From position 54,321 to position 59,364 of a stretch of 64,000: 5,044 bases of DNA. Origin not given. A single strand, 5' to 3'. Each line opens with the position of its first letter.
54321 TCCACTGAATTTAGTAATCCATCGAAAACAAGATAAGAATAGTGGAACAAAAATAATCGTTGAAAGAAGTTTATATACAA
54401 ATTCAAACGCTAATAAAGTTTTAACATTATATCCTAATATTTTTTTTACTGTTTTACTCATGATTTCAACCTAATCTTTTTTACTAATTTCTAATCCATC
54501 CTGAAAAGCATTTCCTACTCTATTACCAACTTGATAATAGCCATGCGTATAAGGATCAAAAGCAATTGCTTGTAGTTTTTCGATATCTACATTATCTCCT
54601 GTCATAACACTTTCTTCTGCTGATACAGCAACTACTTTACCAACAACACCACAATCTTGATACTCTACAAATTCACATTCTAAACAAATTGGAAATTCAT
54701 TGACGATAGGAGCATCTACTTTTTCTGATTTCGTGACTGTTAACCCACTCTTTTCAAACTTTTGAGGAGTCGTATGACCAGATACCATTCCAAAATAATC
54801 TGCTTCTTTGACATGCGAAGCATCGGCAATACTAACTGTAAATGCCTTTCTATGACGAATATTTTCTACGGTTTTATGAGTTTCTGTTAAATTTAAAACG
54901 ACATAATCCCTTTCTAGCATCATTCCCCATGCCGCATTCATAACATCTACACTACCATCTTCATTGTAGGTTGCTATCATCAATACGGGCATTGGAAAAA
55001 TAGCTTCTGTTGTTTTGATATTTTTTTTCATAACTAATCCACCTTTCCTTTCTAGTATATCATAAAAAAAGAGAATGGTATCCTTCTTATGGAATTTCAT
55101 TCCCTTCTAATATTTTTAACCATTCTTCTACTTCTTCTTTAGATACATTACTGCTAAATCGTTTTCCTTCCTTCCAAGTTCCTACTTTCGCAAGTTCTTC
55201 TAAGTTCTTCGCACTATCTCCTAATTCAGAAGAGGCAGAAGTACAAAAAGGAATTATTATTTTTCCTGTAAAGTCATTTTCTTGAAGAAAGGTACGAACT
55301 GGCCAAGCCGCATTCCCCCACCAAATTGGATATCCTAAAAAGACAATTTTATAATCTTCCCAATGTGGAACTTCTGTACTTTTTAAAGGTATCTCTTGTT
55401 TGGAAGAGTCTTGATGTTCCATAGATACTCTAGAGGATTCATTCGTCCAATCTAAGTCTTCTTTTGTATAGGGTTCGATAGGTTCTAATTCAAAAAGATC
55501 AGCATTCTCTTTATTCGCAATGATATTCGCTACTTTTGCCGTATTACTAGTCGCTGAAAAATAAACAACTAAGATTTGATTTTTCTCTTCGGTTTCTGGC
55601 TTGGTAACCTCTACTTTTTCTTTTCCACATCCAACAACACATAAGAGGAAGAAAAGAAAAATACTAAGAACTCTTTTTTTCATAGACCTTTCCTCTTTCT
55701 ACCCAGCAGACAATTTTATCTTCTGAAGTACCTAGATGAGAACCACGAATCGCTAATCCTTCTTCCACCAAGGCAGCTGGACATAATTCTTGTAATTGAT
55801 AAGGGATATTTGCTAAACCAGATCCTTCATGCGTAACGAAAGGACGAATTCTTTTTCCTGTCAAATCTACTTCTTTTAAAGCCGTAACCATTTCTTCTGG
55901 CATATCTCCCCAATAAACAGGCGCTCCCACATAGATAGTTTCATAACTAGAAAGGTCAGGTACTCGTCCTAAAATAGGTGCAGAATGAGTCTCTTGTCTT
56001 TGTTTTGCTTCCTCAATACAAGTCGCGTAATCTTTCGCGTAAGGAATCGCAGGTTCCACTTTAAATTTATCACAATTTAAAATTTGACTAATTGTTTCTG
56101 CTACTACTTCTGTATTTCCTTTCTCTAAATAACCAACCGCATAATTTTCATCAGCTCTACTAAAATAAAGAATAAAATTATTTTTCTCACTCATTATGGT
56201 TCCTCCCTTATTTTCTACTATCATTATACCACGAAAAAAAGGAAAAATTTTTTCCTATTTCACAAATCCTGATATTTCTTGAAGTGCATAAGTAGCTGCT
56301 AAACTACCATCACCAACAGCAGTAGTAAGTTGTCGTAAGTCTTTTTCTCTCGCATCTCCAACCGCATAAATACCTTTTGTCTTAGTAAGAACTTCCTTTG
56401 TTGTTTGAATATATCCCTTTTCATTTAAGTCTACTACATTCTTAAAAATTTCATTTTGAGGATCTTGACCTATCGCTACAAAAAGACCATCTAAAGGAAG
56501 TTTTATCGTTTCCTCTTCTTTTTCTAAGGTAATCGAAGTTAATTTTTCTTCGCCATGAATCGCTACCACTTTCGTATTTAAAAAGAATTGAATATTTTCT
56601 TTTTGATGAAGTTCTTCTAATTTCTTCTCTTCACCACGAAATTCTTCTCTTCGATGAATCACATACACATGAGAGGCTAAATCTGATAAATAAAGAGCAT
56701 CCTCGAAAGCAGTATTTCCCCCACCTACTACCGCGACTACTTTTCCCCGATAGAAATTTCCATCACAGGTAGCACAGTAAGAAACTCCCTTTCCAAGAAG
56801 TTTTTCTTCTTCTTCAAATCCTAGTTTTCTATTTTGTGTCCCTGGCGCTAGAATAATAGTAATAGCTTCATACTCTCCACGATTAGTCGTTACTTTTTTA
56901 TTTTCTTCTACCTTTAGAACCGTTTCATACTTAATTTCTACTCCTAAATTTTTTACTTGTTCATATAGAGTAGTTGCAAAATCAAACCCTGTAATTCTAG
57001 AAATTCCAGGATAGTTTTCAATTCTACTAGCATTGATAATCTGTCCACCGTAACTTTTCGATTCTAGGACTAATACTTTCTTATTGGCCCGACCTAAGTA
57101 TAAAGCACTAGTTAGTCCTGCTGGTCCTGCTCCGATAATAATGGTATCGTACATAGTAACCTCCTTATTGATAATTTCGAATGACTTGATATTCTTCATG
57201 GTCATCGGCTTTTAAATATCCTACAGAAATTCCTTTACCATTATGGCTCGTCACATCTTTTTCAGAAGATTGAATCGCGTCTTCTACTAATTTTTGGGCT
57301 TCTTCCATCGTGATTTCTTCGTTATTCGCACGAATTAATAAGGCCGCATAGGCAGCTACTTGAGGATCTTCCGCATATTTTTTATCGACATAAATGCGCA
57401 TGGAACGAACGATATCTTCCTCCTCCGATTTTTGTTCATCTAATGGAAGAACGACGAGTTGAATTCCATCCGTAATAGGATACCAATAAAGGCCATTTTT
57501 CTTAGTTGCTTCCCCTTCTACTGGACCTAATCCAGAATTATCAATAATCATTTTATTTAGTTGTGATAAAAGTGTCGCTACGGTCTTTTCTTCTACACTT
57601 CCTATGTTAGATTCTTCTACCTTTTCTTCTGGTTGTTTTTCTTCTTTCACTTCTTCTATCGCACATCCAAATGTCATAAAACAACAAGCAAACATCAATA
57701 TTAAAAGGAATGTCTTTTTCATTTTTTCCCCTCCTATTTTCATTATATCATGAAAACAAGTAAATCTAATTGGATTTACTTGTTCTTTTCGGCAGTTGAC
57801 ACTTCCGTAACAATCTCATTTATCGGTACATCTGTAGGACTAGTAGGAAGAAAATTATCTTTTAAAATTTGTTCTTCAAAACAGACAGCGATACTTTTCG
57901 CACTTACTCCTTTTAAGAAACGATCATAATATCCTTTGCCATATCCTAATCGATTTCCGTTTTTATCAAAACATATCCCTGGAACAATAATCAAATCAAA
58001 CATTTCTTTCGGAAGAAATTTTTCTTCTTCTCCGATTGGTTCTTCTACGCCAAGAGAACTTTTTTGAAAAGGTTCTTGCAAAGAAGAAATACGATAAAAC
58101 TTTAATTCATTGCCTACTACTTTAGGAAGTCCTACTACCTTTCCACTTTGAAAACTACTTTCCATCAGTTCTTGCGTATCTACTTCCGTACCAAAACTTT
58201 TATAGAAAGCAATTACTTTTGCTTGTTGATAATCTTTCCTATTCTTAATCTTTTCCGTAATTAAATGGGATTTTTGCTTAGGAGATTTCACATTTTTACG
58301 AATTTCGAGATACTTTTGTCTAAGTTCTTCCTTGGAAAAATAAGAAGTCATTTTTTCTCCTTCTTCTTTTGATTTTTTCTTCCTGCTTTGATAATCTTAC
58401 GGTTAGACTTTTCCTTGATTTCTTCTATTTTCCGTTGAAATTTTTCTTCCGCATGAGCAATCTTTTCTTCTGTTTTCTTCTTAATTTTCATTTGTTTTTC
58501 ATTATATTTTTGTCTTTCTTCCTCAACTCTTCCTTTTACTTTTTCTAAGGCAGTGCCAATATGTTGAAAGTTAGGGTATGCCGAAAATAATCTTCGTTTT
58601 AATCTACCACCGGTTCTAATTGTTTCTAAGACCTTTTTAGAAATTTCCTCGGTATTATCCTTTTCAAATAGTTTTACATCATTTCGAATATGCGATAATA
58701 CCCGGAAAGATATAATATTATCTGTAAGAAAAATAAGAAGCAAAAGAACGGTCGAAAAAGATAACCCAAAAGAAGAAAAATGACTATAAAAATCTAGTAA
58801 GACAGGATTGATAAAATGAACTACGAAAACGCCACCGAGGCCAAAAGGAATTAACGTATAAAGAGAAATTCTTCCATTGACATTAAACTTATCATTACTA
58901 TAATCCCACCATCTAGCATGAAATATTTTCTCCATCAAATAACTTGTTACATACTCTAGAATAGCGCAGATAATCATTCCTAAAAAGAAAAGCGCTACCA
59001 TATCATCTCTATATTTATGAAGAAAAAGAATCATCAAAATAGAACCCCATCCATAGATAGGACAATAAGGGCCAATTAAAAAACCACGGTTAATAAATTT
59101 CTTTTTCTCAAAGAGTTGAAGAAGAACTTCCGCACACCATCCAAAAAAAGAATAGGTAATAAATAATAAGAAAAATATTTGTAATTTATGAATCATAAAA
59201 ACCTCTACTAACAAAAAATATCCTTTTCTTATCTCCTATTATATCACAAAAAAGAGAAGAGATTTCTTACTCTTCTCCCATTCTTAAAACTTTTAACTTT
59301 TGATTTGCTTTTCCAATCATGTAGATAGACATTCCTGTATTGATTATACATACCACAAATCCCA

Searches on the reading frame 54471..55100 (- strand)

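Call 63: search_protein_families(library=pfam, proteins=[window:54471-55100:-], max_evalue=0.00001)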
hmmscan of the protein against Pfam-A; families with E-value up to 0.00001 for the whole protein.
window:54471-55100:- (209 aa): 1 family
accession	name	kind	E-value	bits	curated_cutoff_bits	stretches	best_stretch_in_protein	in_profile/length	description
PF01613.24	Flavin_Reduct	-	2.2e-17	64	27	1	35-164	4-136/153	Flavin reductase like domain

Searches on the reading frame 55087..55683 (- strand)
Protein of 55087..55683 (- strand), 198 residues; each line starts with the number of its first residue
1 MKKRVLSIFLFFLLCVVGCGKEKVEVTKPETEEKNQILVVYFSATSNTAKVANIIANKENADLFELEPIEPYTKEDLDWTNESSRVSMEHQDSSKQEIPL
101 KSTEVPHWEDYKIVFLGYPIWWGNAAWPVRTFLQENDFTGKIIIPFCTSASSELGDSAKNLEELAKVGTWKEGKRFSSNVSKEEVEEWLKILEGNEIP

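Call 63: search_protein_families(library=pfam, proteins=[window:55087-55683:-], max_evalue=0.00001)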
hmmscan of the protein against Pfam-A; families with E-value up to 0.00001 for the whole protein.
window:55087-55683:- (198 aa): 1 family
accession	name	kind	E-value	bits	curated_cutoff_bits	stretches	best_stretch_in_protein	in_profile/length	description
PF12682.12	Flavodoxin_4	-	1e-43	148.9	24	1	36-190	1-153/155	Flavodoxin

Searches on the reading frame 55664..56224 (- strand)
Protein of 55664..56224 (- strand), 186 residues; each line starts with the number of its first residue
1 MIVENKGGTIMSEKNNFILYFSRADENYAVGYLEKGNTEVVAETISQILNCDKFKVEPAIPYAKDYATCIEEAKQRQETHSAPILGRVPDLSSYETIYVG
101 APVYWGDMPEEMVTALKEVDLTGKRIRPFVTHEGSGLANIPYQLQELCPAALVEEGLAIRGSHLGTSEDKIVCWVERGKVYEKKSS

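Call 63: search_protein_families(library=pfam, proteins=[window:55664-56224:-], max_evalue=0.00001)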
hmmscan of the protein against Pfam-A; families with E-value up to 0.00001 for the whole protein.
window:55664-56224:- (186 aa): 1 family
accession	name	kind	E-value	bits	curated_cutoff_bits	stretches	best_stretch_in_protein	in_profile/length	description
PF12682.12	Flavodoxin_4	-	2.2e-19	69.9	24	1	35-176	10-153/155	Flavodoxin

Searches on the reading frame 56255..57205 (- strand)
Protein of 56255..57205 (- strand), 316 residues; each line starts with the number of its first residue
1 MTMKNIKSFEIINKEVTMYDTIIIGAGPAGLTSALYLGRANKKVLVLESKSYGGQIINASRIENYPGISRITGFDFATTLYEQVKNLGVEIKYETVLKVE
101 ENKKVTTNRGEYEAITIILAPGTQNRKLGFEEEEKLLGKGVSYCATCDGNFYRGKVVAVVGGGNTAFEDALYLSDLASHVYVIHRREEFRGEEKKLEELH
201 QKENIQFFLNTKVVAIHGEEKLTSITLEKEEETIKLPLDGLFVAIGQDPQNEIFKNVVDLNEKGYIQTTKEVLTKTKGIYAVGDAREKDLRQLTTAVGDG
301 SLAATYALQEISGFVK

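Call 63: search_protein_families(library=pfam, proteins=[window:56255-57205:-], max_evalue=0.00001)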
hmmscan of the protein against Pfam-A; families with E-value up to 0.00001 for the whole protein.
window:56255-57205:- (316 aa): 8 families
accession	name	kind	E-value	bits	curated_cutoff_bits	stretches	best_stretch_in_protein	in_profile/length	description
PF07992.20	Pyr_redox_2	-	1.2e-47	163.2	26.1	1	19-300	1-291/291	Pyridine nucleotide-disulphide oxidoreductase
PF13738.12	Pyr_redox_3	-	3.1e-23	82.9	30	1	93-283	101-305/305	Pyridine nucleotide-disulphide oxidoreductase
PF00070.33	Pyr_redox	-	5.5e-20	72.1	22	1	157-228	2-80/82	Pyridine nucleotide-disulphide oxidoreductase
PF01266.30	DAO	-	6e-11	42.9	27.9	0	20-54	1-37/353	FAD dependent oxidoreductase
PF03486.20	HI0933_like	-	3.3e-08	33.7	50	0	20-55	2-37/244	HI0933-like protein Rossmann domain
PF01946.23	Thi4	-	4.2e-07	29.9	26.2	1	16-54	15-55/235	Thi4 family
PF00890.30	FAD_binding_2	-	8.6e-07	28.9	20.4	0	20-58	1-40/414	FAD binding domain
PF13450.12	NAD_binding_8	-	5.4e-06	27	21.9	0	23-55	1-34/68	NAD(P)-binding Rossmann-like domain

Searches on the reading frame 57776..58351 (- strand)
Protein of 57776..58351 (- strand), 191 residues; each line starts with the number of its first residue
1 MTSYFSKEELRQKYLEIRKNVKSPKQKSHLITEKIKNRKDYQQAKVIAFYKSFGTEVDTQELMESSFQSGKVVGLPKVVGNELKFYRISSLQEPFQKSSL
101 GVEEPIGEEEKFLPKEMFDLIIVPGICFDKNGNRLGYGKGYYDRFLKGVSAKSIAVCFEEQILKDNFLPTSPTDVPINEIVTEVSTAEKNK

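Call 63: search_protein_families(library=pfam, proteins=[window:57776-58351:-], max_evalue=0.00001)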
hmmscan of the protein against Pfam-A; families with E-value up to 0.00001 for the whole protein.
window:57776-58351:- (191 aa): 1 family
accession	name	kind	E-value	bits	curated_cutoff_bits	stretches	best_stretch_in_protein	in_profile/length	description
PF01812.26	5-FTHF_cyc-lig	-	9.2e-43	146.8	27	1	7-183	1-186/186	5-formyltetrahydrofolate cyclo-ligase family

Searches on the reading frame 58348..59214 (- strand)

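Call 63: search_protein_families(library=pfam, proteins=[window:58348-59214:-], max_evalue=0.00001)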
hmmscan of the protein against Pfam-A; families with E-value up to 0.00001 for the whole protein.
window:58348-59214:- (288 aa): 1 family
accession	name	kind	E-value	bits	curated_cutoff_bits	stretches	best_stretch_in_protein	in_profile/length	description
PF06541.16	ABC_trans_CmpB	-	8e-49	166.1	25.9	1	16-169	1-150/151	Putative ABC-transporter type IV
